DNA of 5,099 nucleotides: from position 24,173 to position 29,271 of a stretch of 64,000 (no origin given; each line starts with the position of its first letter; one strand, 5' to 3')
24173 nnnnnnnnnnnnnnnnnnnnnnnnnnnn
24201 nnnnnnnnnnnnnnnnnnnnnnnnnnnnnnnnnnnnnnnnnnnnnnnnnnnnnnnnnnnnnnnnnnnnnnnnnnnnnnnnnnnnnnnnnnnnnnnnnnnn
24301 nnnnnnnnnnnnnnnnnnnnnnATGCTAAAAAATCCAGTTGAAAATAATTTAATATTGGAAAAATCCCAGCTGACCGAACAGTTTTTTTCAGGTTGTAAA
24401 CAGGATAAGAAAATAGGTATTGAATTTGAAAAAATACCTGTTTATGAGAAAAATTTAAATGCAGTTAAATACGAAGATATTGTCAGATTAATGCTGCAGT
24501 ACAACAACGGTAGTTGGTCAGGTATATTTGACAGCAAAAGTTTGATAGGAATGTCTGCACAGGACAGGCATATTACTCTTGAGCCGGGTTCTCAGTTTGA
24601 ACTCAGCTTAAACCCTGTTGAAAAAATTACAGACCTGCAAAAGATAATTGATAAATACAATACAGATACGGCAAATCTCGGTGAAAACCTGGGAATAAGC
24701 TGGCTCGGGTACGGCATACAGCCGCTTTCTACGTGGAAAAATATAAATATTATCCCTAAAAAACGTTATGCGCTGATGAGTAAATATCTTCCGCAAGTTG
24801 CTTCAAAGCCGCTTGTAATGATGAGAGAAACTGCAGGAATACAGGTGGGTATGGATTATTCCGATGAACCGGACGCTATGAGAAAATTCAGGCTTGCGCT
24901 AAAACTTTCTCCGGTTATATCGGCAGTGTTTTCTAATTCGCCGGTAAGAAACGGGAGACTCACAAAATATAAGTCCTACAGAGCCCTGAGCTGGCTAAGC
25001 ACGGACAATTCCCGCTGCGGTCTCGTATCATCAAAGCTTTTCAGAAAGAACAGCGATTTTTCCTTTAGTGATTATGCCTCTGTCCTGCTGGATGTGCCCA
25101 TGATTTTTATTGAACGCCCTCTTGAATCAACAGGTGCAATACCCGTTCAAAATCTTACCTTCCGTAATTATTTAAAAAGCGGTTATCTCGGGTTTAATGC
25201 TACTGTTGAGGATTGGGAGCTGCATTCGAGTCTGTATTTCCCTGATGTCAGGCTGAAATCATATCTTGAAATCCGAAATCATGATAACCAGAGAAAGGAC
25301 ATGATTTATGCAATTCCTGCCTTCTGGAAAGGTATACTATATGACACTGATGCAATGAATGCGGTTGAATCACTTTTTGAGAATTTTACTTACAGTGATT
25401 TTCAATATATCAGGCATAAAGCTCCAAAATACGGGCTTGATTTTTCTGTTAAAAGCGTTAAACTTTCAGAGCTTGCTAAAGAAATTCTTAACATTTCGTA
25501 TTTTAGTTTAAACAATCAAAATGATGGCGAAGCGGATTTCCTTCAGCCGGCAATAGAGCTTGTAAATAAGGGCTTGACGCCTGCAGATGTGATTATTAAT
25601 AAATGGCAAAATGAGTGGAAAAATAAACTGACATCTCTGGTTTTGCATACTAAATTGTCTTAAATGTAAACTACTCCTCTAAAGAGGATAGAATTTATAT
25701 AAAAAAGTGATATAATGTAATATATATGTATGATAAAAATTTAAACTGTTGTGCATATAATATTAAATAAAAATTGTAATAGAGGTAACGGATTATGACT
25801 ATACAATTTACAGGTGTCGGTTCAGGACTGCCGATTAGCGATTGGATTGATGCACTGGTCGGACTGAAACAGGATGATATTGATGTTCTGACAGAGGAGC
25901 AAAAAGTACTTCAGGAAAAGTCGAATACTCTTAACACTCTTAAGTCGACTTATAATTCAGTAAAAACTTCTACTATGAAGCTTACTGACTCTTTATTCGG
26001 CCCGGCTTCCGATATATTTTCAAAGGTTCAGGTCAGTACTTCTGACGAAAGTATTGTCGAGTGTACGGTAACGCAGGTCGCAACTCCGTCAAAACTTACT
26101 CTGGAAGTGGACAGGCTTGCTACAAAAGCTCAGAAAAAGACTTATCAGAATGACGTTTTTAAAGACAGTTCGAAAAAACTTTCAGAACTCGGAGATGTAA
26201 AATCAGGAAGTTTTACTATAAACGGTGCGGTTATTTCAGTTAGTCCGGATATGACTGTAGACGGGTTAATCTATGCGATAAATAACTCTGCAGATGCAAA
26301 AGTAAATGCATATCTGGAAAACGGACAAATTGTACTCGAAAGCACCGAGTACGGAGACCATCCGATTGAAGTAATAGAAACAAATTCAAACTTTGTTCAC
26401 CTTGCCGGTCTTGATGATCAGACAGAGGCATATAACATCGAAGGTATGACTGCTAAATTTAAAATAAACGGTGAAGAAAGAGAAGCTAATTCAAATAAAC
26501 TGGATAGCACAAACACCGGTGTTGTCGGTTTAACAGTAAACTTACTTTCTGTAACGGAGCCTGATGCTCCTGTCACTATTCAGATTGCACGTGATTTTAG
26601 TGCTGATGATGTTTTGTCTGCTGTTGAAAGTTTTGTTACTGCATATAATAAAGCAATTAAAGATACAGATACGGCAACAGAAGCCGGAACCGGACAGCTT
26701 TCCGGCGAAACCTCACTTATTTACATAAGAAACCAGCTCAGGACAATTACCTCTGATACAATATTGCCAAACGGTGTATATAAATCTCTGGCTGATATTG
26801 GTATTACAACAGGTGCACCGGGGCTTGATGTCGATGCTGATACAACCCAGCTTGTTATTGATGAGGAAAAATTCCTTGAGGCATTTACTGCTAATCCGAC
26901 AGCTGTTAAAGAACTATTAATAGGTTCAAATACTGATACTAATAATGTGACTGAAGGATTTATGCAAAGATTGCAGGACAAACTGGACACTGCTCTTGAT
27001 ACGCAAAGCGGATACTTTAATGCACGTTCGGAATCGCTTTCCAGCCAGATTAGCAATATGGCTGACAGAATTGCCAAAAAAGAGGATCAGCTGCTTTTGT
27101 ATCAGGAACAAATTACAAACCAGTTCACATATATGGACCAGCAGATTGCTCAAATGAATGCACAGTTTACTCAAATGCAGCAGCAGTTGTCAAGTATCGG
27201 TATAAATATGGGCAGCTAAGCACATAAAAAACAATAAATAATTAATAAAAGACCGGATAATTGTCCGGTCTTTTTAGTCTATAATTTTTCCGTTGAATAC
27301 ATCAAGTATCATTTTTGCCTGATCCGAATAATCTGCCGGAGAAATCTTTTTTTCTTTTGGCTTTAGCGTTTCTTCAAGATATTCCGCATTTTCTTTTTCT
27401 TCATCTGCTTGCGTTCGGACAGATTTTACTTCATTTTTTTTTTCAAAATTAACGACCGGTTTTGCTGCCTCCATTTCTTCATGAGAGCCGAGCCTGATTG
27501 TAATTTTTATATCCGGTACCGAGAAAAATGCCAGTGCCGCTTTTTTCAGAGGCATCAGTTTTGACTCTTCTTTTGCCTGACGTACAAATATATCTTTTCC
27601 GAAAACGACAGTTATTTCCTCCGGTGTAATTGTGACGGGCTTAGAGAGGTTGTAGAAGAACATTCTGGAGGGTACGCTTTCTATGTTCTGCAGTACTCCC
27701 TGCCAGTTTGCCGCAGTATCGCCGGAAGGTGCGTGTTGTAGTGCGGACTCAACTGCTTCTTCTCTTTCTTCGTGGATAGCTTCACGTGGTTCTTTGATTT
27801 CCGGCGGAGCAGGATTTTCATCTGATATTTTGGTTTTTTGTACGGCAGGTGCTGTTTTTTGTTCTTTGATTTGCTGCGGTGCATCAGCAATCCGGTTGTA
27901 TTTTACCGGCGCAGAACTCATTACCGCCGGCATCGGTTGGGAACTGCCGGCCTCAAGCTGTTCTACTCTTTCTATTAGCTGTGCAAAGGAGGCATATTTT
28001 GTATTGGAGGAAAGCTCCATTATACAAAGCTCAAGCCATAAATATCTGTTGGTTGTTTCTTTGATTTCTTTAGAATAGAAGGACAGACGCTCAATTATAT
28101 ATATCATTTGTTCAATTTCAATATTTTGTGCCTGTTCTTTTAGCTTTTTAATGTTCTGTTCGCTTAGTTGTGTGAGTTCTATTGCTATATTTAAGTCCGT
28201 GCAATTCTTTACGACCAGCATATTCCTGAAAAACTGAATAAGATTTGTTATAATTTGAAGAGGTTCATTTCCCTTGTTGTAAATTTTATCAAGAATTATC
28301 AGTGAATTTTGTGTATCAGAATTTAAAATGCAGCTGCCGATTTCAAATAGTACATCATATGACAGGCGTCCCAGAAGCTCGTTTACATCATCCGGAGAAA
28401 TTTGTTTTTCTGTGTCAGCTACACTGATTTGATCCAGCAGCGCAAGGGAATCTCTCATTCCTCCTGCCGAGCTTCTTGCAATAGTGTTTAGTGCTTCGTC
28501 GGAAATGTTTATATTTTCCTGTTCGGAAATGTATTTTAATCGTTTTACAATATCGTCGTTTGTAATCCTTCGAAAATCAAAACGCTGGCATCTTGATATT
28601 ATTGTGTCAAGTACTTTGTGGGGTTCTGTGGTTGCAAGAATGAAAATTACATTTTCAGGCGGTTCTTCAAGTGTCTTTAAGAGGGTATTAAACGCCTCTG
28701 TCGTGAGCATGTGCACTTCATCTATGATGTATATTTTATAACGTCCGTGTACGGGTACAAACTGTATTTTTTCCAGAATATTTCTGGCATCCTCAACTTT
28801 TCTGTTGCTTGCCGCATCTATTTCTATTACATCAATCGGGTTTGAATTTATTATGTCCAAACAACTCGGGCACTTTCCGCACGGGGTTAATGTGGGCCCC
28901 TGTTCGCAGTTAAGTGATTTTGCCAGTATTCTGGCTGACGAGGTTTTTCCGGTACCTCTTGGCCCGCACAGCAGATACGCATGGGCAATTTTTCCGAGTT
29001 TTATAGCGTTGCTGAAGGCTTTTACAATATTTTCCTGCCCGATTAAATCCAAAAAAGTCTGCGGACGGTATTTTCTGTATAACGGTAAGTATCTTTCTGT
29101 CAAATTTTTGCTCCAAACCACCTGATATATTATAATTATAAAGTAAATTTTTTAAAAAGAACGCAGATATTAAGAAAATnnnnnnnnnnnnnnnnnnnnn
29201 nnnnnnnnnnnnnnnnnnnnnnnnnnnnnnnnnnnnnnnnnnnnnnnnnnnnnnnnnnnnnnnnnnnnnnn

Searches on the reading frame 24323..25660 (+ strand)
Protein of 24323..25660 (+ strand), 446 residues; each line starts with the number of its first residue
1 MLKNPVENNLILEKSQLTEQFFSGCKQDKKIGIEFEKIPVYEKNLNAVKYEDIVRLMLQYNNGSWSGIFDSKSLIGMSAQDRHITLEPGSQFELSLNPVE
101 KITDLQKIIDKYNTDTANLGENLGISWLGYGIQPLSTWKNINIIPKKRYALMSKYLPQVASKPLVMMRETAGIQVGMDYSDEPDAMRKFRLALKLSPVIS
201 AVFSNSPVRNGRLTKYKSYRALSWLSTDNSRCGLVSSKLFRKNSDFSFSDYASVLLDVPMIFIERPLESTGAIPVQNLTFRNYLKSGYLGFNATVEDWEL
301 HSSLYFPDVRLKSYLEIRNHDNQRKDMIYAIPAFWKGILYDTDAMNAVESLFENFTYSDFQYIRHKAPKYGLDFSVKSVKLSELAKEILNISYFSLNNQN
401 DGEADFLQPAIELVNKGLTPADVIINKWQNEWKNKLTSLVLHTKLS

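Call 62: search_protein_families(library=pfam, proteins=[window:24323-25660:+], max_evalue=0.00001)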
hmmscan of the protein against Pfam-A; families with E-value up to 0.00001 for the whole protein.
window:24323-25660:+ (446 aa): 1 family
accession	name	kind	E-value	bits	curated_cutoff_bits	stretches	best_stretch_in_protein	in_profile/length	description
PF04107.18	GCS2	-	1.6e-47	162.8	21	1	60-344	15-279/291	Glutamate-cysteine ligase family 2(GCS2)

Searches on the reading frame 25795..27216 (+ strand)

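Call 62: search_protein_families(library=pfam, proteins=[window:25795-27216:+], max_evalue=0.00001)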
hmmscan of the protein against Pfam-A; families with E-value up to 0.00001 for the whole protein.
window:25795-27216:+ (474 aa): 2 families
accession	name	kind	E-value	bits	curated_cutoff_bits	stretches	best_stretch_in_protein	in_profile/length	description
PF07195.17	FliD_C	-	1.9e-36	126.1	25.4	1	219-456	3-236/236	Flagellar hook-associated protein 2 C-terminus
PF02465.23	FliD_N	-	1.9e-12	48.1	24.8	1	10-111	1-96/97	Flagellar hook-associated protein 2 N-terminus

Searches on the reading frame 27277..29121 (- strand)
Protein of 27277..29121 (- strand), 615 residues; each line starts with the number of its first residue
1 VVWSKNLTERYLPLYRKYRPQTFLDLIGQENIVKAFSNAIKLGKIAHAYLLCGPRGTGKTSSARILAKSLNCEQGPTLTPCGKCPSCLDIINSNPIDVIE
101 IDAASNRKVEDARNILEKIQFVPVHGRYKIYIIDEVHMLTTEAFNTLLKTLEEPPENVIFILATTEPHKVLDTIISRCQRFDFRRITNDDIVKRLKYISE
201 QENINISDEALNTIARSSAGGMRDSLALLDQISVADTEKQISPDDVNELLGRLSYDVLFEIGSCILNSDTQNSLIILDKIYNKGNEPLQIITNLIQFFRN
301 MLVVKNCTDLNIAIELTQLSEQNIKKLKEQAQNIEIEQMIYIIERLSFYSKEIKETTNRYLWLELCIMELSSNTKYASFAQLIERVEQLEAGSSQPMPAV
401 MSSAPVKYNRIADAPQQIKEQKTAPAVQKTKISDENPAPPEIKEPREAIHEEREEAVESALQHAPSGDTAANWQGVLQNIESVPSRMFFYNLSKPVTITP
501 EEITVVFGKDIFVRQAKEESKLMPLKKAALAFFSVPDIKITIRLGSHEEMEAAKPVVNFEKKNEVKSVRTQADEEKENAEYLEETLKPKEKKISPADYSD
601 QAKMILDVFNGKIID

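Call 30: search_protein_families(library=pfam, proteins=[window:27277-29121:-], max_evalue=0.001)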
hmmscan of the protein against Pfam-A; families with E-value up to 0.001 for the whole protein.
window:27277-29121:- (615 aa): 15 families
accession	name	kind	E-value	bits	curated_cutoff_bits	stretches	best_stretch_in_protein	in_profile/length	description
PF13177.12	DNA_pol3_delta2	-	1.6e-48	165.2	27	1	28-186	1-160/161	DNA polymerase III, delta subunit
PF00004.35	AAA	-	4.3e-14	53.5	21.2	1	49-183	1-125/131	ATPase family associated with various cellular activities (AAA)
PF22608.2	DNAX_ATPase_lid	-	5e-12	45.9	27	1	191-231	2-42/49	DNA polymerase III clamp loader subunit, ATPase lid domain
PF12169.13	DNA_pol3_gamma3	-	1.5e-10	41.5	24.4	1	242-381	2-138/143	DNA polymerase III subunits gamma and tau domain III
PF21694.2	DNA_pol3_delta_C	-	2.6e-07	31.1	27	1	258-369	4-120/121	DNA polymerase III delta subunit, C-terminal domain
PF13401.12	AAA_22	-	4.2e-07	30.8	27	1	49-165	8-123/130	AAA domain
PF21960.2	RCF1-5-like_lid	-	9.8e-07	29.1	27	1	193-229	1-38/43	RCF1/5-like, AAA+ ATPase lid domain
PF06068.19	TIP49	-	1.5e-06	28.1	23.8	0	130-164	277-310/347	TIP49 P-loop domain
PF05496.18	RuvB_N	-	3.5e-06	27.3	27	1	19-82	2-73/159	Holliday junction DNA helicase RuvB P-loop domain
PF07728.20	AAA_5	-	6.2e-06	26.7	22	1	50-153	3-92/139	AAA domain (dynein-related subfamily)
PF03215.21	Rad17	-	4.5e-05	23.9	23.8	0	13-73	8-72/186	Rad17 P-loop domain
PF13173.12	AAA_14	-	5.4e-05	23.6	27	1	48-165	4-98/129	AAA domain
PF16193.11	AAA_assoc_2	-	9.3e-05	23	34.3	1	201-252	2-57/81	AAA C-terminal domain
PF13604.12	AAA_30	-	0.00013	22.2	27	1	49-161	21-122/191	AAA domain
PF13191.12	AAA_16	-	0.00031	21.7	32.6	0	27-120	3-103/167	AAA ATPase domain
